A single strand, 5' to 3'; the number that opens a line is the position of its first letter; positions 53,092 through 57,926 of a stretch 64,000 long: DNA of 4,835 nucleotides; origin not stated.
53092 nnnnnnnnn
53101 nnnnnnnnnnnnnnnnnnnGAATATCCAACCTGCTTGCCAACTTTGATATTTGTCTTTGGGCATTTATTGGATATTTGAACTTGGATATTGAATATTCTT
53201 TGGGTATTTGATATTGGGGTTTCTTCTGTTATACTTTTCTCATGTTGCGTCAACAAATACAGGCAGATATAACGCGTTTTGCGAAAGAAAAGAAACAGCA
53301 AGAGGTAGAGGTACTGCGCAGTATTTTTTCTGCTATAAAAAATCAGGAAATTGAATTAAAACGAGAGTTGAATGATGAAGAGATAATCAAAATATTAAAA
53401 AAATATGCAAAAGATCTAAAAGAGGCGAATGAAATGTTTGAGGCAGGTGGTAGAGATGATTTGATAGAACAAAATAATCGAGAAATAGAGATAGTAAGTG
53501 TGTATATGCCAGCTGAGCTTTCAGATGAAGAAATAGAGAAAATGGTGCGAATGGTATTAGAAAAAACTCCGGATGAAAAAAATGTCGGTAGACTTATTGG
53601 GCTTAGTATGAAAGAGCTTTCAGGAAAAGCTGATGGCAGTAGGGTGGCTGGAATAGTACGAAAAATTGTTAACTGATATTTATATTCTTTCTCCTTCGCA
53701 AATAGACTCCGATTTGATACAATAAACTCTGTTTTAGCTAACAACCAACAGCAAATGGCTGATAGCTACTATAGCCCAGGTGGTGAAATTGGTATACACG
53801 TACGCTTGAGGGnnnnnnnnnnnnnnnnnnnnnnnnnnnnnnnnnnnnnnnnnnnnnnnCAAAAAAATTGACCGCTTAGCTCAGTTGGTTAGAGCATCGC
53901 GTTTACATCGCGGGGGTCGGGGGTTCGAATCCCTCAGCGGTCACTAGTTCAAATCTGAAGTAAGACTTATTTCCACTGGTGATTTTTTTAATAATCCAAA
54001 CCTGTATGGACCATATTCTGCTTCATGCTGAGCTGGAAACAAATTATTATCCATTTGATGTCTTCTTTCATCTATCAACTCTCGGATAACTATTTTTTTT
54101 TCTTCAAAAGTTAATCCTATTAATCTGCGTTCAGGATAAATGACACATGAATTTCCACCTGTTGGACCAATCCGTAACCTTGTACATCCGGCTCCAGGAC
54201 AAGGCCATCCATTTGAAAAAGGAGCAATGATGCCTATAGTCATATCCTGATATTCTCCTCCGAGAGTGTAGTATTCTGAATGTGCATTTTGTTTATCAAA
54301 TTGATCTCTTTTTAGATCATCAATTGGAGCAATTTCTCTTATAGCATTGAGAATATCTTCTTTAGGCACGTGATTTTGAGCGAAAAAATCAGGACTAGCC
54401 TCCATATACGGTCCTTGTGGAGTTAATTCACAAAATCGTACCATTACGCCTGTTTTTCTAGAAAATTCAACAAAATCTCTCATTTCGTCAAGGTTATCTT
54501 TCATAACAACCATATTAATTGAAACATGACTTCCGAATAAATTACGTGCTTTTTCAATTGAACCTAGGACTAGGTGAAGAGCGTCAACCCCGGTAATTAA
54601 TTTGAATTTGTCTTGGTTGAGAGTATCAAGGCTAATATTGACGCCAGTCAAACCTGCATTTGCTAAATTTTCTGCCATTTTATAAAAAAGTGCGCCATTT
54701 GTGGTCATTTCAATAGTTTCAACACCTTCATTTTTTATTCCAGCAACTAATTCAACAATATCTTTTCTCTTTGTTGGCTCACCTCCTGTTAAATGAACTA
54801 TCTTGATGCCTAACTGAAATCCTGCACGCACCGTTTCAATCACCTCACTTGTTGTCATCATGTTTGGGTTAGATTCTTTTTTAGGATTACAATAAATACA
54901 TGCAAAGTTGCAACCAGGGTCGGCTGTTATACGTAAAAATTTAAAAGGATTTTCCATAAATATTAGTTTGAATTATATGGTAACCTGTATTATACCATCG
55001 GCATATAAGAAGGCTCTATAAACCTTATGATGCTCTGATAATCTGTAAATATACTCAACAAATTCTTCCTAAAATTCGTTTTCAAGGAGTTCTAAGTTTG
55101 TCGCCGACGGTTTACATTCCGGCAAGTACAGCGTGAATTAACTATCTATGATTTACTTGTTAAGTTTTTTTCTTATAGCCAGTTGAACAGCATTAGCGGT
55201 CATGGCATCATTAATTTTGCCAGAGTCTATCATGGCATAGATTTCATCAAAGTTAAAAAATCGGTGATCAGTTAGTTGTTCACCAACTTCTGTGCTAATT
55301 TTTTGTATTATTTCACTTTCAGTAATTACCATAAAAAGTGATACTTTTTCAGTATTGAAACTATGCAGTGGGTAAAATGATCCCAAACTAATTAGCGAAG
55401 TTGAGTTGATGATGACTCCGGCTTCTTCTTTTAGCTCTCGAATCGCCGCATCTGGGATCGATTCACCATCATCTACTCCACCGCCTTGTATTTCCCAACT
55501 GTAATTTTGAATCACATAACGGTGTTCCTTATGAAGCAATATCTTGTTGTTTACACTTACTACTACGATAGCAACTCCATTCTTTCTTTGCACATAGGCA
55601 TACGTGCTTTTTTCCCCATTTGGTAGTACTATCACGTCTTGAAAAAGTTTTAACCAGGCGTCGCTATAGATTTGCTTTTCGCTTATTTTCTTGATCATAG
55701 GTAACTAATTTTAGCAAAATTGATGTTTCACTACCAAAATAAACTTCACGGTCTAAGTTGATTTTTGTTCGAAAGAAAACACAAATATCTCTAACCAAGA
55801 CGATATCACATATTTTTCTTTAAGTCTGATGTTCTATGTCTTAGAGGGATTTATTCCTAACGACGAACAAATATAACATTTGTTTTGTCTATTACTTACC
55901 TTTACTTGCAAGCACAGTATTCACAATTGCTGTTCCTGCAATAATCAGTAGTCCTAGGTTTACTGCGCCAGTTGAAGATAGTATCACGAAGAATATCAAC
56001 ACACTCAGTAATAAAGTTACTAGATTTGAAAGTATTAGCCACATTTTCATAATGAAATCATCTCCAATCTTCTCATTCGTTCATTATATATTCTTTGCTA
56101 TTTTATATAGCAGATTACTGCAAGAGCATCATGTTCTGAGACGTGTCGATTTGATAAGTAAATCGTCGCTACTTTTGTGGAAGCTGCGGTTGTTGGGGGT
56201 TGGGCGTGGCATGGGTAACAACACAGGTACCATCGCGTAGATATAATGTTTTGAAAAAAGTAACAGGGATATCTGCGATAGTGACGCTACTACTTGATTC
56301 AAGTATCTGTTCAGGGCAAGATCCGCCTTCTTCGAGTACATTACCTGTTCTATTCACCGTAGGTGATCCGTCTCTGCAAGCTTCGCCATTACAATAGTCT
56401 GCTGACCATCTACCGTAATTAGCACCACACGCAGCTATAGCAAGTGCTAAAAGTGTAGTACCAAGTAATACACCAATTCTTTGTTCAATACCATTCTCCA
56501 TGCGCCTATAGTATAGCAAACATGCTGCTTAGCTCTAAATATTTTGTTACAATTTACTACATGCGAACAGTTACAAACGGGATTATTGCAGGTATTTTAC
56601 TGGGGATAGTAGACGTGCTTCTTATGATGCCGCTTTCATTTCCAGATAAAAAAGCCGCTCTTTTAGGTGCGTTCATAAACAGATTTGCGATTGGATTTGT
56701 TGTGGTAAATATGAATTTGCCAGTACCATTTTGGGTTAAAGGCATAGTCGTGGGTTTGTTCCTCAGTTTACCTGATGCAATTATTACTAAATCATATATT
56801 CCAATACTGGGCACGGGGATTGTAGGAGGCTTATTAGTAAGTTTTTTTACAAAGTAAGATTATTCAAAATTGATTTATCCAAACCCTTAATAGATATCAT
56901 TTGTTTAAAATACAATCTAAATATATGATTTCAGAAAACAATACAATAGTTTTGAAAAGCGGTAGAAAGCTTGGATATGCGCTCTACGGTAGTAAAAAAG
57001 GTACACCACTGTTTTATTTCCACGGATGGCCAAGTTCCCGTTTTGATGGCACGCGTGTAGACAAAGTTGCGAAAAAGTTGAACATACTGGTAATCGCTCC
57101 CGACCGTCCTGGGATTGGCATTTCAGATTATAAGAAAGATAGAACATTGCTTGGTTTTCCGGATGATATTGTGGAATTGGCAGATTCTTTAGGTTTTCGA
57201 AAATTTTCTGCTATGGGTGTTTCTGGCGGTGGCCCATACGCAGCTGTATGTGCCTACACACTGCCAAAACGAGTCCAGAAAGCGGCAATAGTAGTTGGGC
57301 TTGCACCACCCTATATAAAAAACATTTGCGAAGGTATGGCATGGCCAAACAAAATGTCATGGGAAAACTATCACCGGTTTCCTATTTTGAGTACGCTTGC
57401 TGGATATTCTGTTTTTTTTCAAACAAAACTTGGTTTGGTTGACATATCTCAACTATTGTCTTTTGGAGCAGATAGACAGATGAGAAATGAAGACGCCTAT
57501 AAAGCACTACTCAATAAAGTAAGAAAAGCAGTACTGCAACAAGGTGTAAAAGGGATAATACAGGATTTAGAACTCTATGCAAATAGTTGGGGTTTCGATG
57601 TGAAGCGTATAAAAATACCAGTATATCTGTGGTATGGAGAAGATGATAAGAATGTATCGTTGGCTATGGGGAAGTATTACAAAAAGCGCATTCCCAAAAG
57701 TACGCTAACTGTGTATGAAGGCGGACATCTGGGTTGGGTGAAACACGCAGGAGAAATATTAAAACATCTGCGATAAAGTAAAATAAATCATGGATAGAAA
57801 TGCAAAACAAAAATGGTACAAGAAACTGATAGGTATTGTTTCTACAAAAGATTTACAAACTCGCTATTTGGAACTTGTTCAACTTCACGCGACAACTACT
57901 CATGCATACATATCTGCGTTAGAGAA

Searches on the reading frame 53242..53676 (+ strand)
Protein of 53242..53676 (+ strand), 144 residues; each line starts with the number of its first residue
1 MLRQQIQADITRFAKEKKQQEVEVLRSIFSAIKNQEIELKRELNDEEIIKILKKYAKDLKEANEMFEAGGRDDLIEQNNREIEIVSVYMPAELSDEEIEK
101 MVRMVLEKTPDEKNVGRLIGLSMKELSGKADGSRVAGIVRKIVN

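Call 15: search_protein_families(library=pfam, proteins=[window:53242-53676:+], max_evalue=0.001)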
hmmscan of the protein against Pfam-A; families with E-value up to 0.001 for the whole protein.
window:53242-53676:+ (144 aa): 2 families
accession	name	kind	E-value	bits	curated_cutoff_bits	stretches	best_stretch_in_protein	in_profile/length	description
PF09424.15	YqeY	-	1.9e-34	119.3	27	1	4-141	2-141/143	Yqey-like protein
PF02637.23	GatB_Yqey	-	0.00027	21.3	27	0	23-142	19-147/148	GatB domain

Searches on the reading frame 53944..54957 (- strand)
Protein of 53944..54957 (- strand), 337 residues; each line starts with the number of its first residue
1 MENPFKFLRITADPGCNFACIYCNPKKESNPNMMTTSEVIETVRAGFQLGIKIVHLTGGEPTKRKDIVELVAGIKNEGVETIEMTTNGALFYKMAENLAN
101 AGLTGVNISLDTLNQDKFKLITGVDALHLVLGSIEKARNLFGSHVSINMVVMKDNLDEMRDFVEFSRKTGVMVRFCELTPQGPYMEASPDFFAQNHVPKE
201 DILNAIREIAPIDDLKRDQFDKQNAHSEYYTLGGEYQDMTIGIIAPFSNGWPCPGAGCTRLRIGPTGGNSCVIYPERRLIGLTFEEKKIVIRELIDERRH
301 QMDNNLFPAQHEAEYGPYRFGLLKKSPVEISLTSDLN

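Call 15: search_protein_families(library=pfam, proteins=[window:53944-54957:-], max_evalue=0.001)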
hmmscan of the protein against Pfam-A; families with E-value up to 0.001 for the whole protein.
window:53944-54957:- (337 aa): 3 families
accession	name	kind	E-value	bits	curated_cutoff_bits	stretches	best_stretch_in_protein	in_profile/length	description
PF04055.27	Radical_SAM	-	5.1e-30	105.3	29.5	1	14-165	5-165/166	Radical SAM superfamily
PF06463.18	Mob_synth_C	-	4.1e-06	27.2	37.4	1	173-268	3-85/128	Molybdenum Cofactor Synthesis C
PF13353.11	Fer4_12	-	8.4e-06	26.6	22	1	15-111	14-114/137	4Fe-4S single cluster domain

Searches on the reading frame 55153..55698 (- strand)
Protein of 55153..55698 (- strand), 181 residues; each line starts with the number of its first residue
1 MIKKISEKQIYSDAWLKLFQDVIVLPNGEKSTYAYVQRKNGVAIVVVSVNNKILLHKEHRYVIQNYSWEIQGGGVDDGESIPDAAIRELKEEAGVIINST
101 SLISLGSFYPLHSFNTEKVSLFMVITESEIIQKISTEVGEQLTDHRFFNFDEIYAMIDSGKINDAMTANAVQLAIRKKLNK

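Call 16: search_protein_families(library=pfam, proteins=[window:55153-55698:-], max_evalue=0.001)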
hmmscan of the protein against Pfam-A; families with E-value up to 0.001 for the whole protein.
window:55153-55698:- (181 aa): 1 family
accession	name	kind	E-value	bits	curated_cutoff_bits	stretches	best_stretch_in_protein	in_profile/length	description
PF00293.34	NUDIX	-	1.2e-15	58.2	21.1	1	39-155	3-119/134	NUDIX domain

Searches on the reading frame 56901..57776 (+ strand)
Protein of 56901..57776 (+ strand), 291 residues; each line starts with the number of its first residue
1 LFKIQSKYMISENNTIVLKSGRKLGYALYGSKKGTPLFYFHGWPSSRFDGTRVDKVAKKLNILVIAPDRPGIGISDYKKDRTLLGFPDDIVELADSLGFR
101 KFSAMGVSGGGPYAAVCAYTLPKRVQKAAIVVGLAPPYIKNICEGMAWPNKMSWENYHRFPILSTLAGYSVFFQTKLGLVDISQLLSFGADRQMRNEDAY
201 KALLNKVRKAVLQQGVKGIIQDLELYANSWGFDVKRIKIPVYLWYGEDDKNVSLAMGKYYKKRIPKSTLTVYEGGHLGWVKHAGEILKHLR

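Call 16: search_protein_families(library=pfam, proteins=[window:56901-57776:+], max_evalue=0.001)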
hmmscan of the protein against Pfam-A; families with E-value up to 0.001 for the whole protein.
window:56901-57776:+ (291 aa): 2 families
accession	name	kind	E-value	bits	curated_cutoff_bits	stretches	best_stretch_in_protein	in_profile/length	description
PF00561.26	Abhydrolase_1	-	1.5e-13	51.4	25.8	1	36-277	2-239/245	alpha/beta hydrolase fold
PF12697.13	Abhydrolase_6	-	5.3e-08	34.2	26.3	1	40-280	4-208/217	Alpha/beta hydrolase family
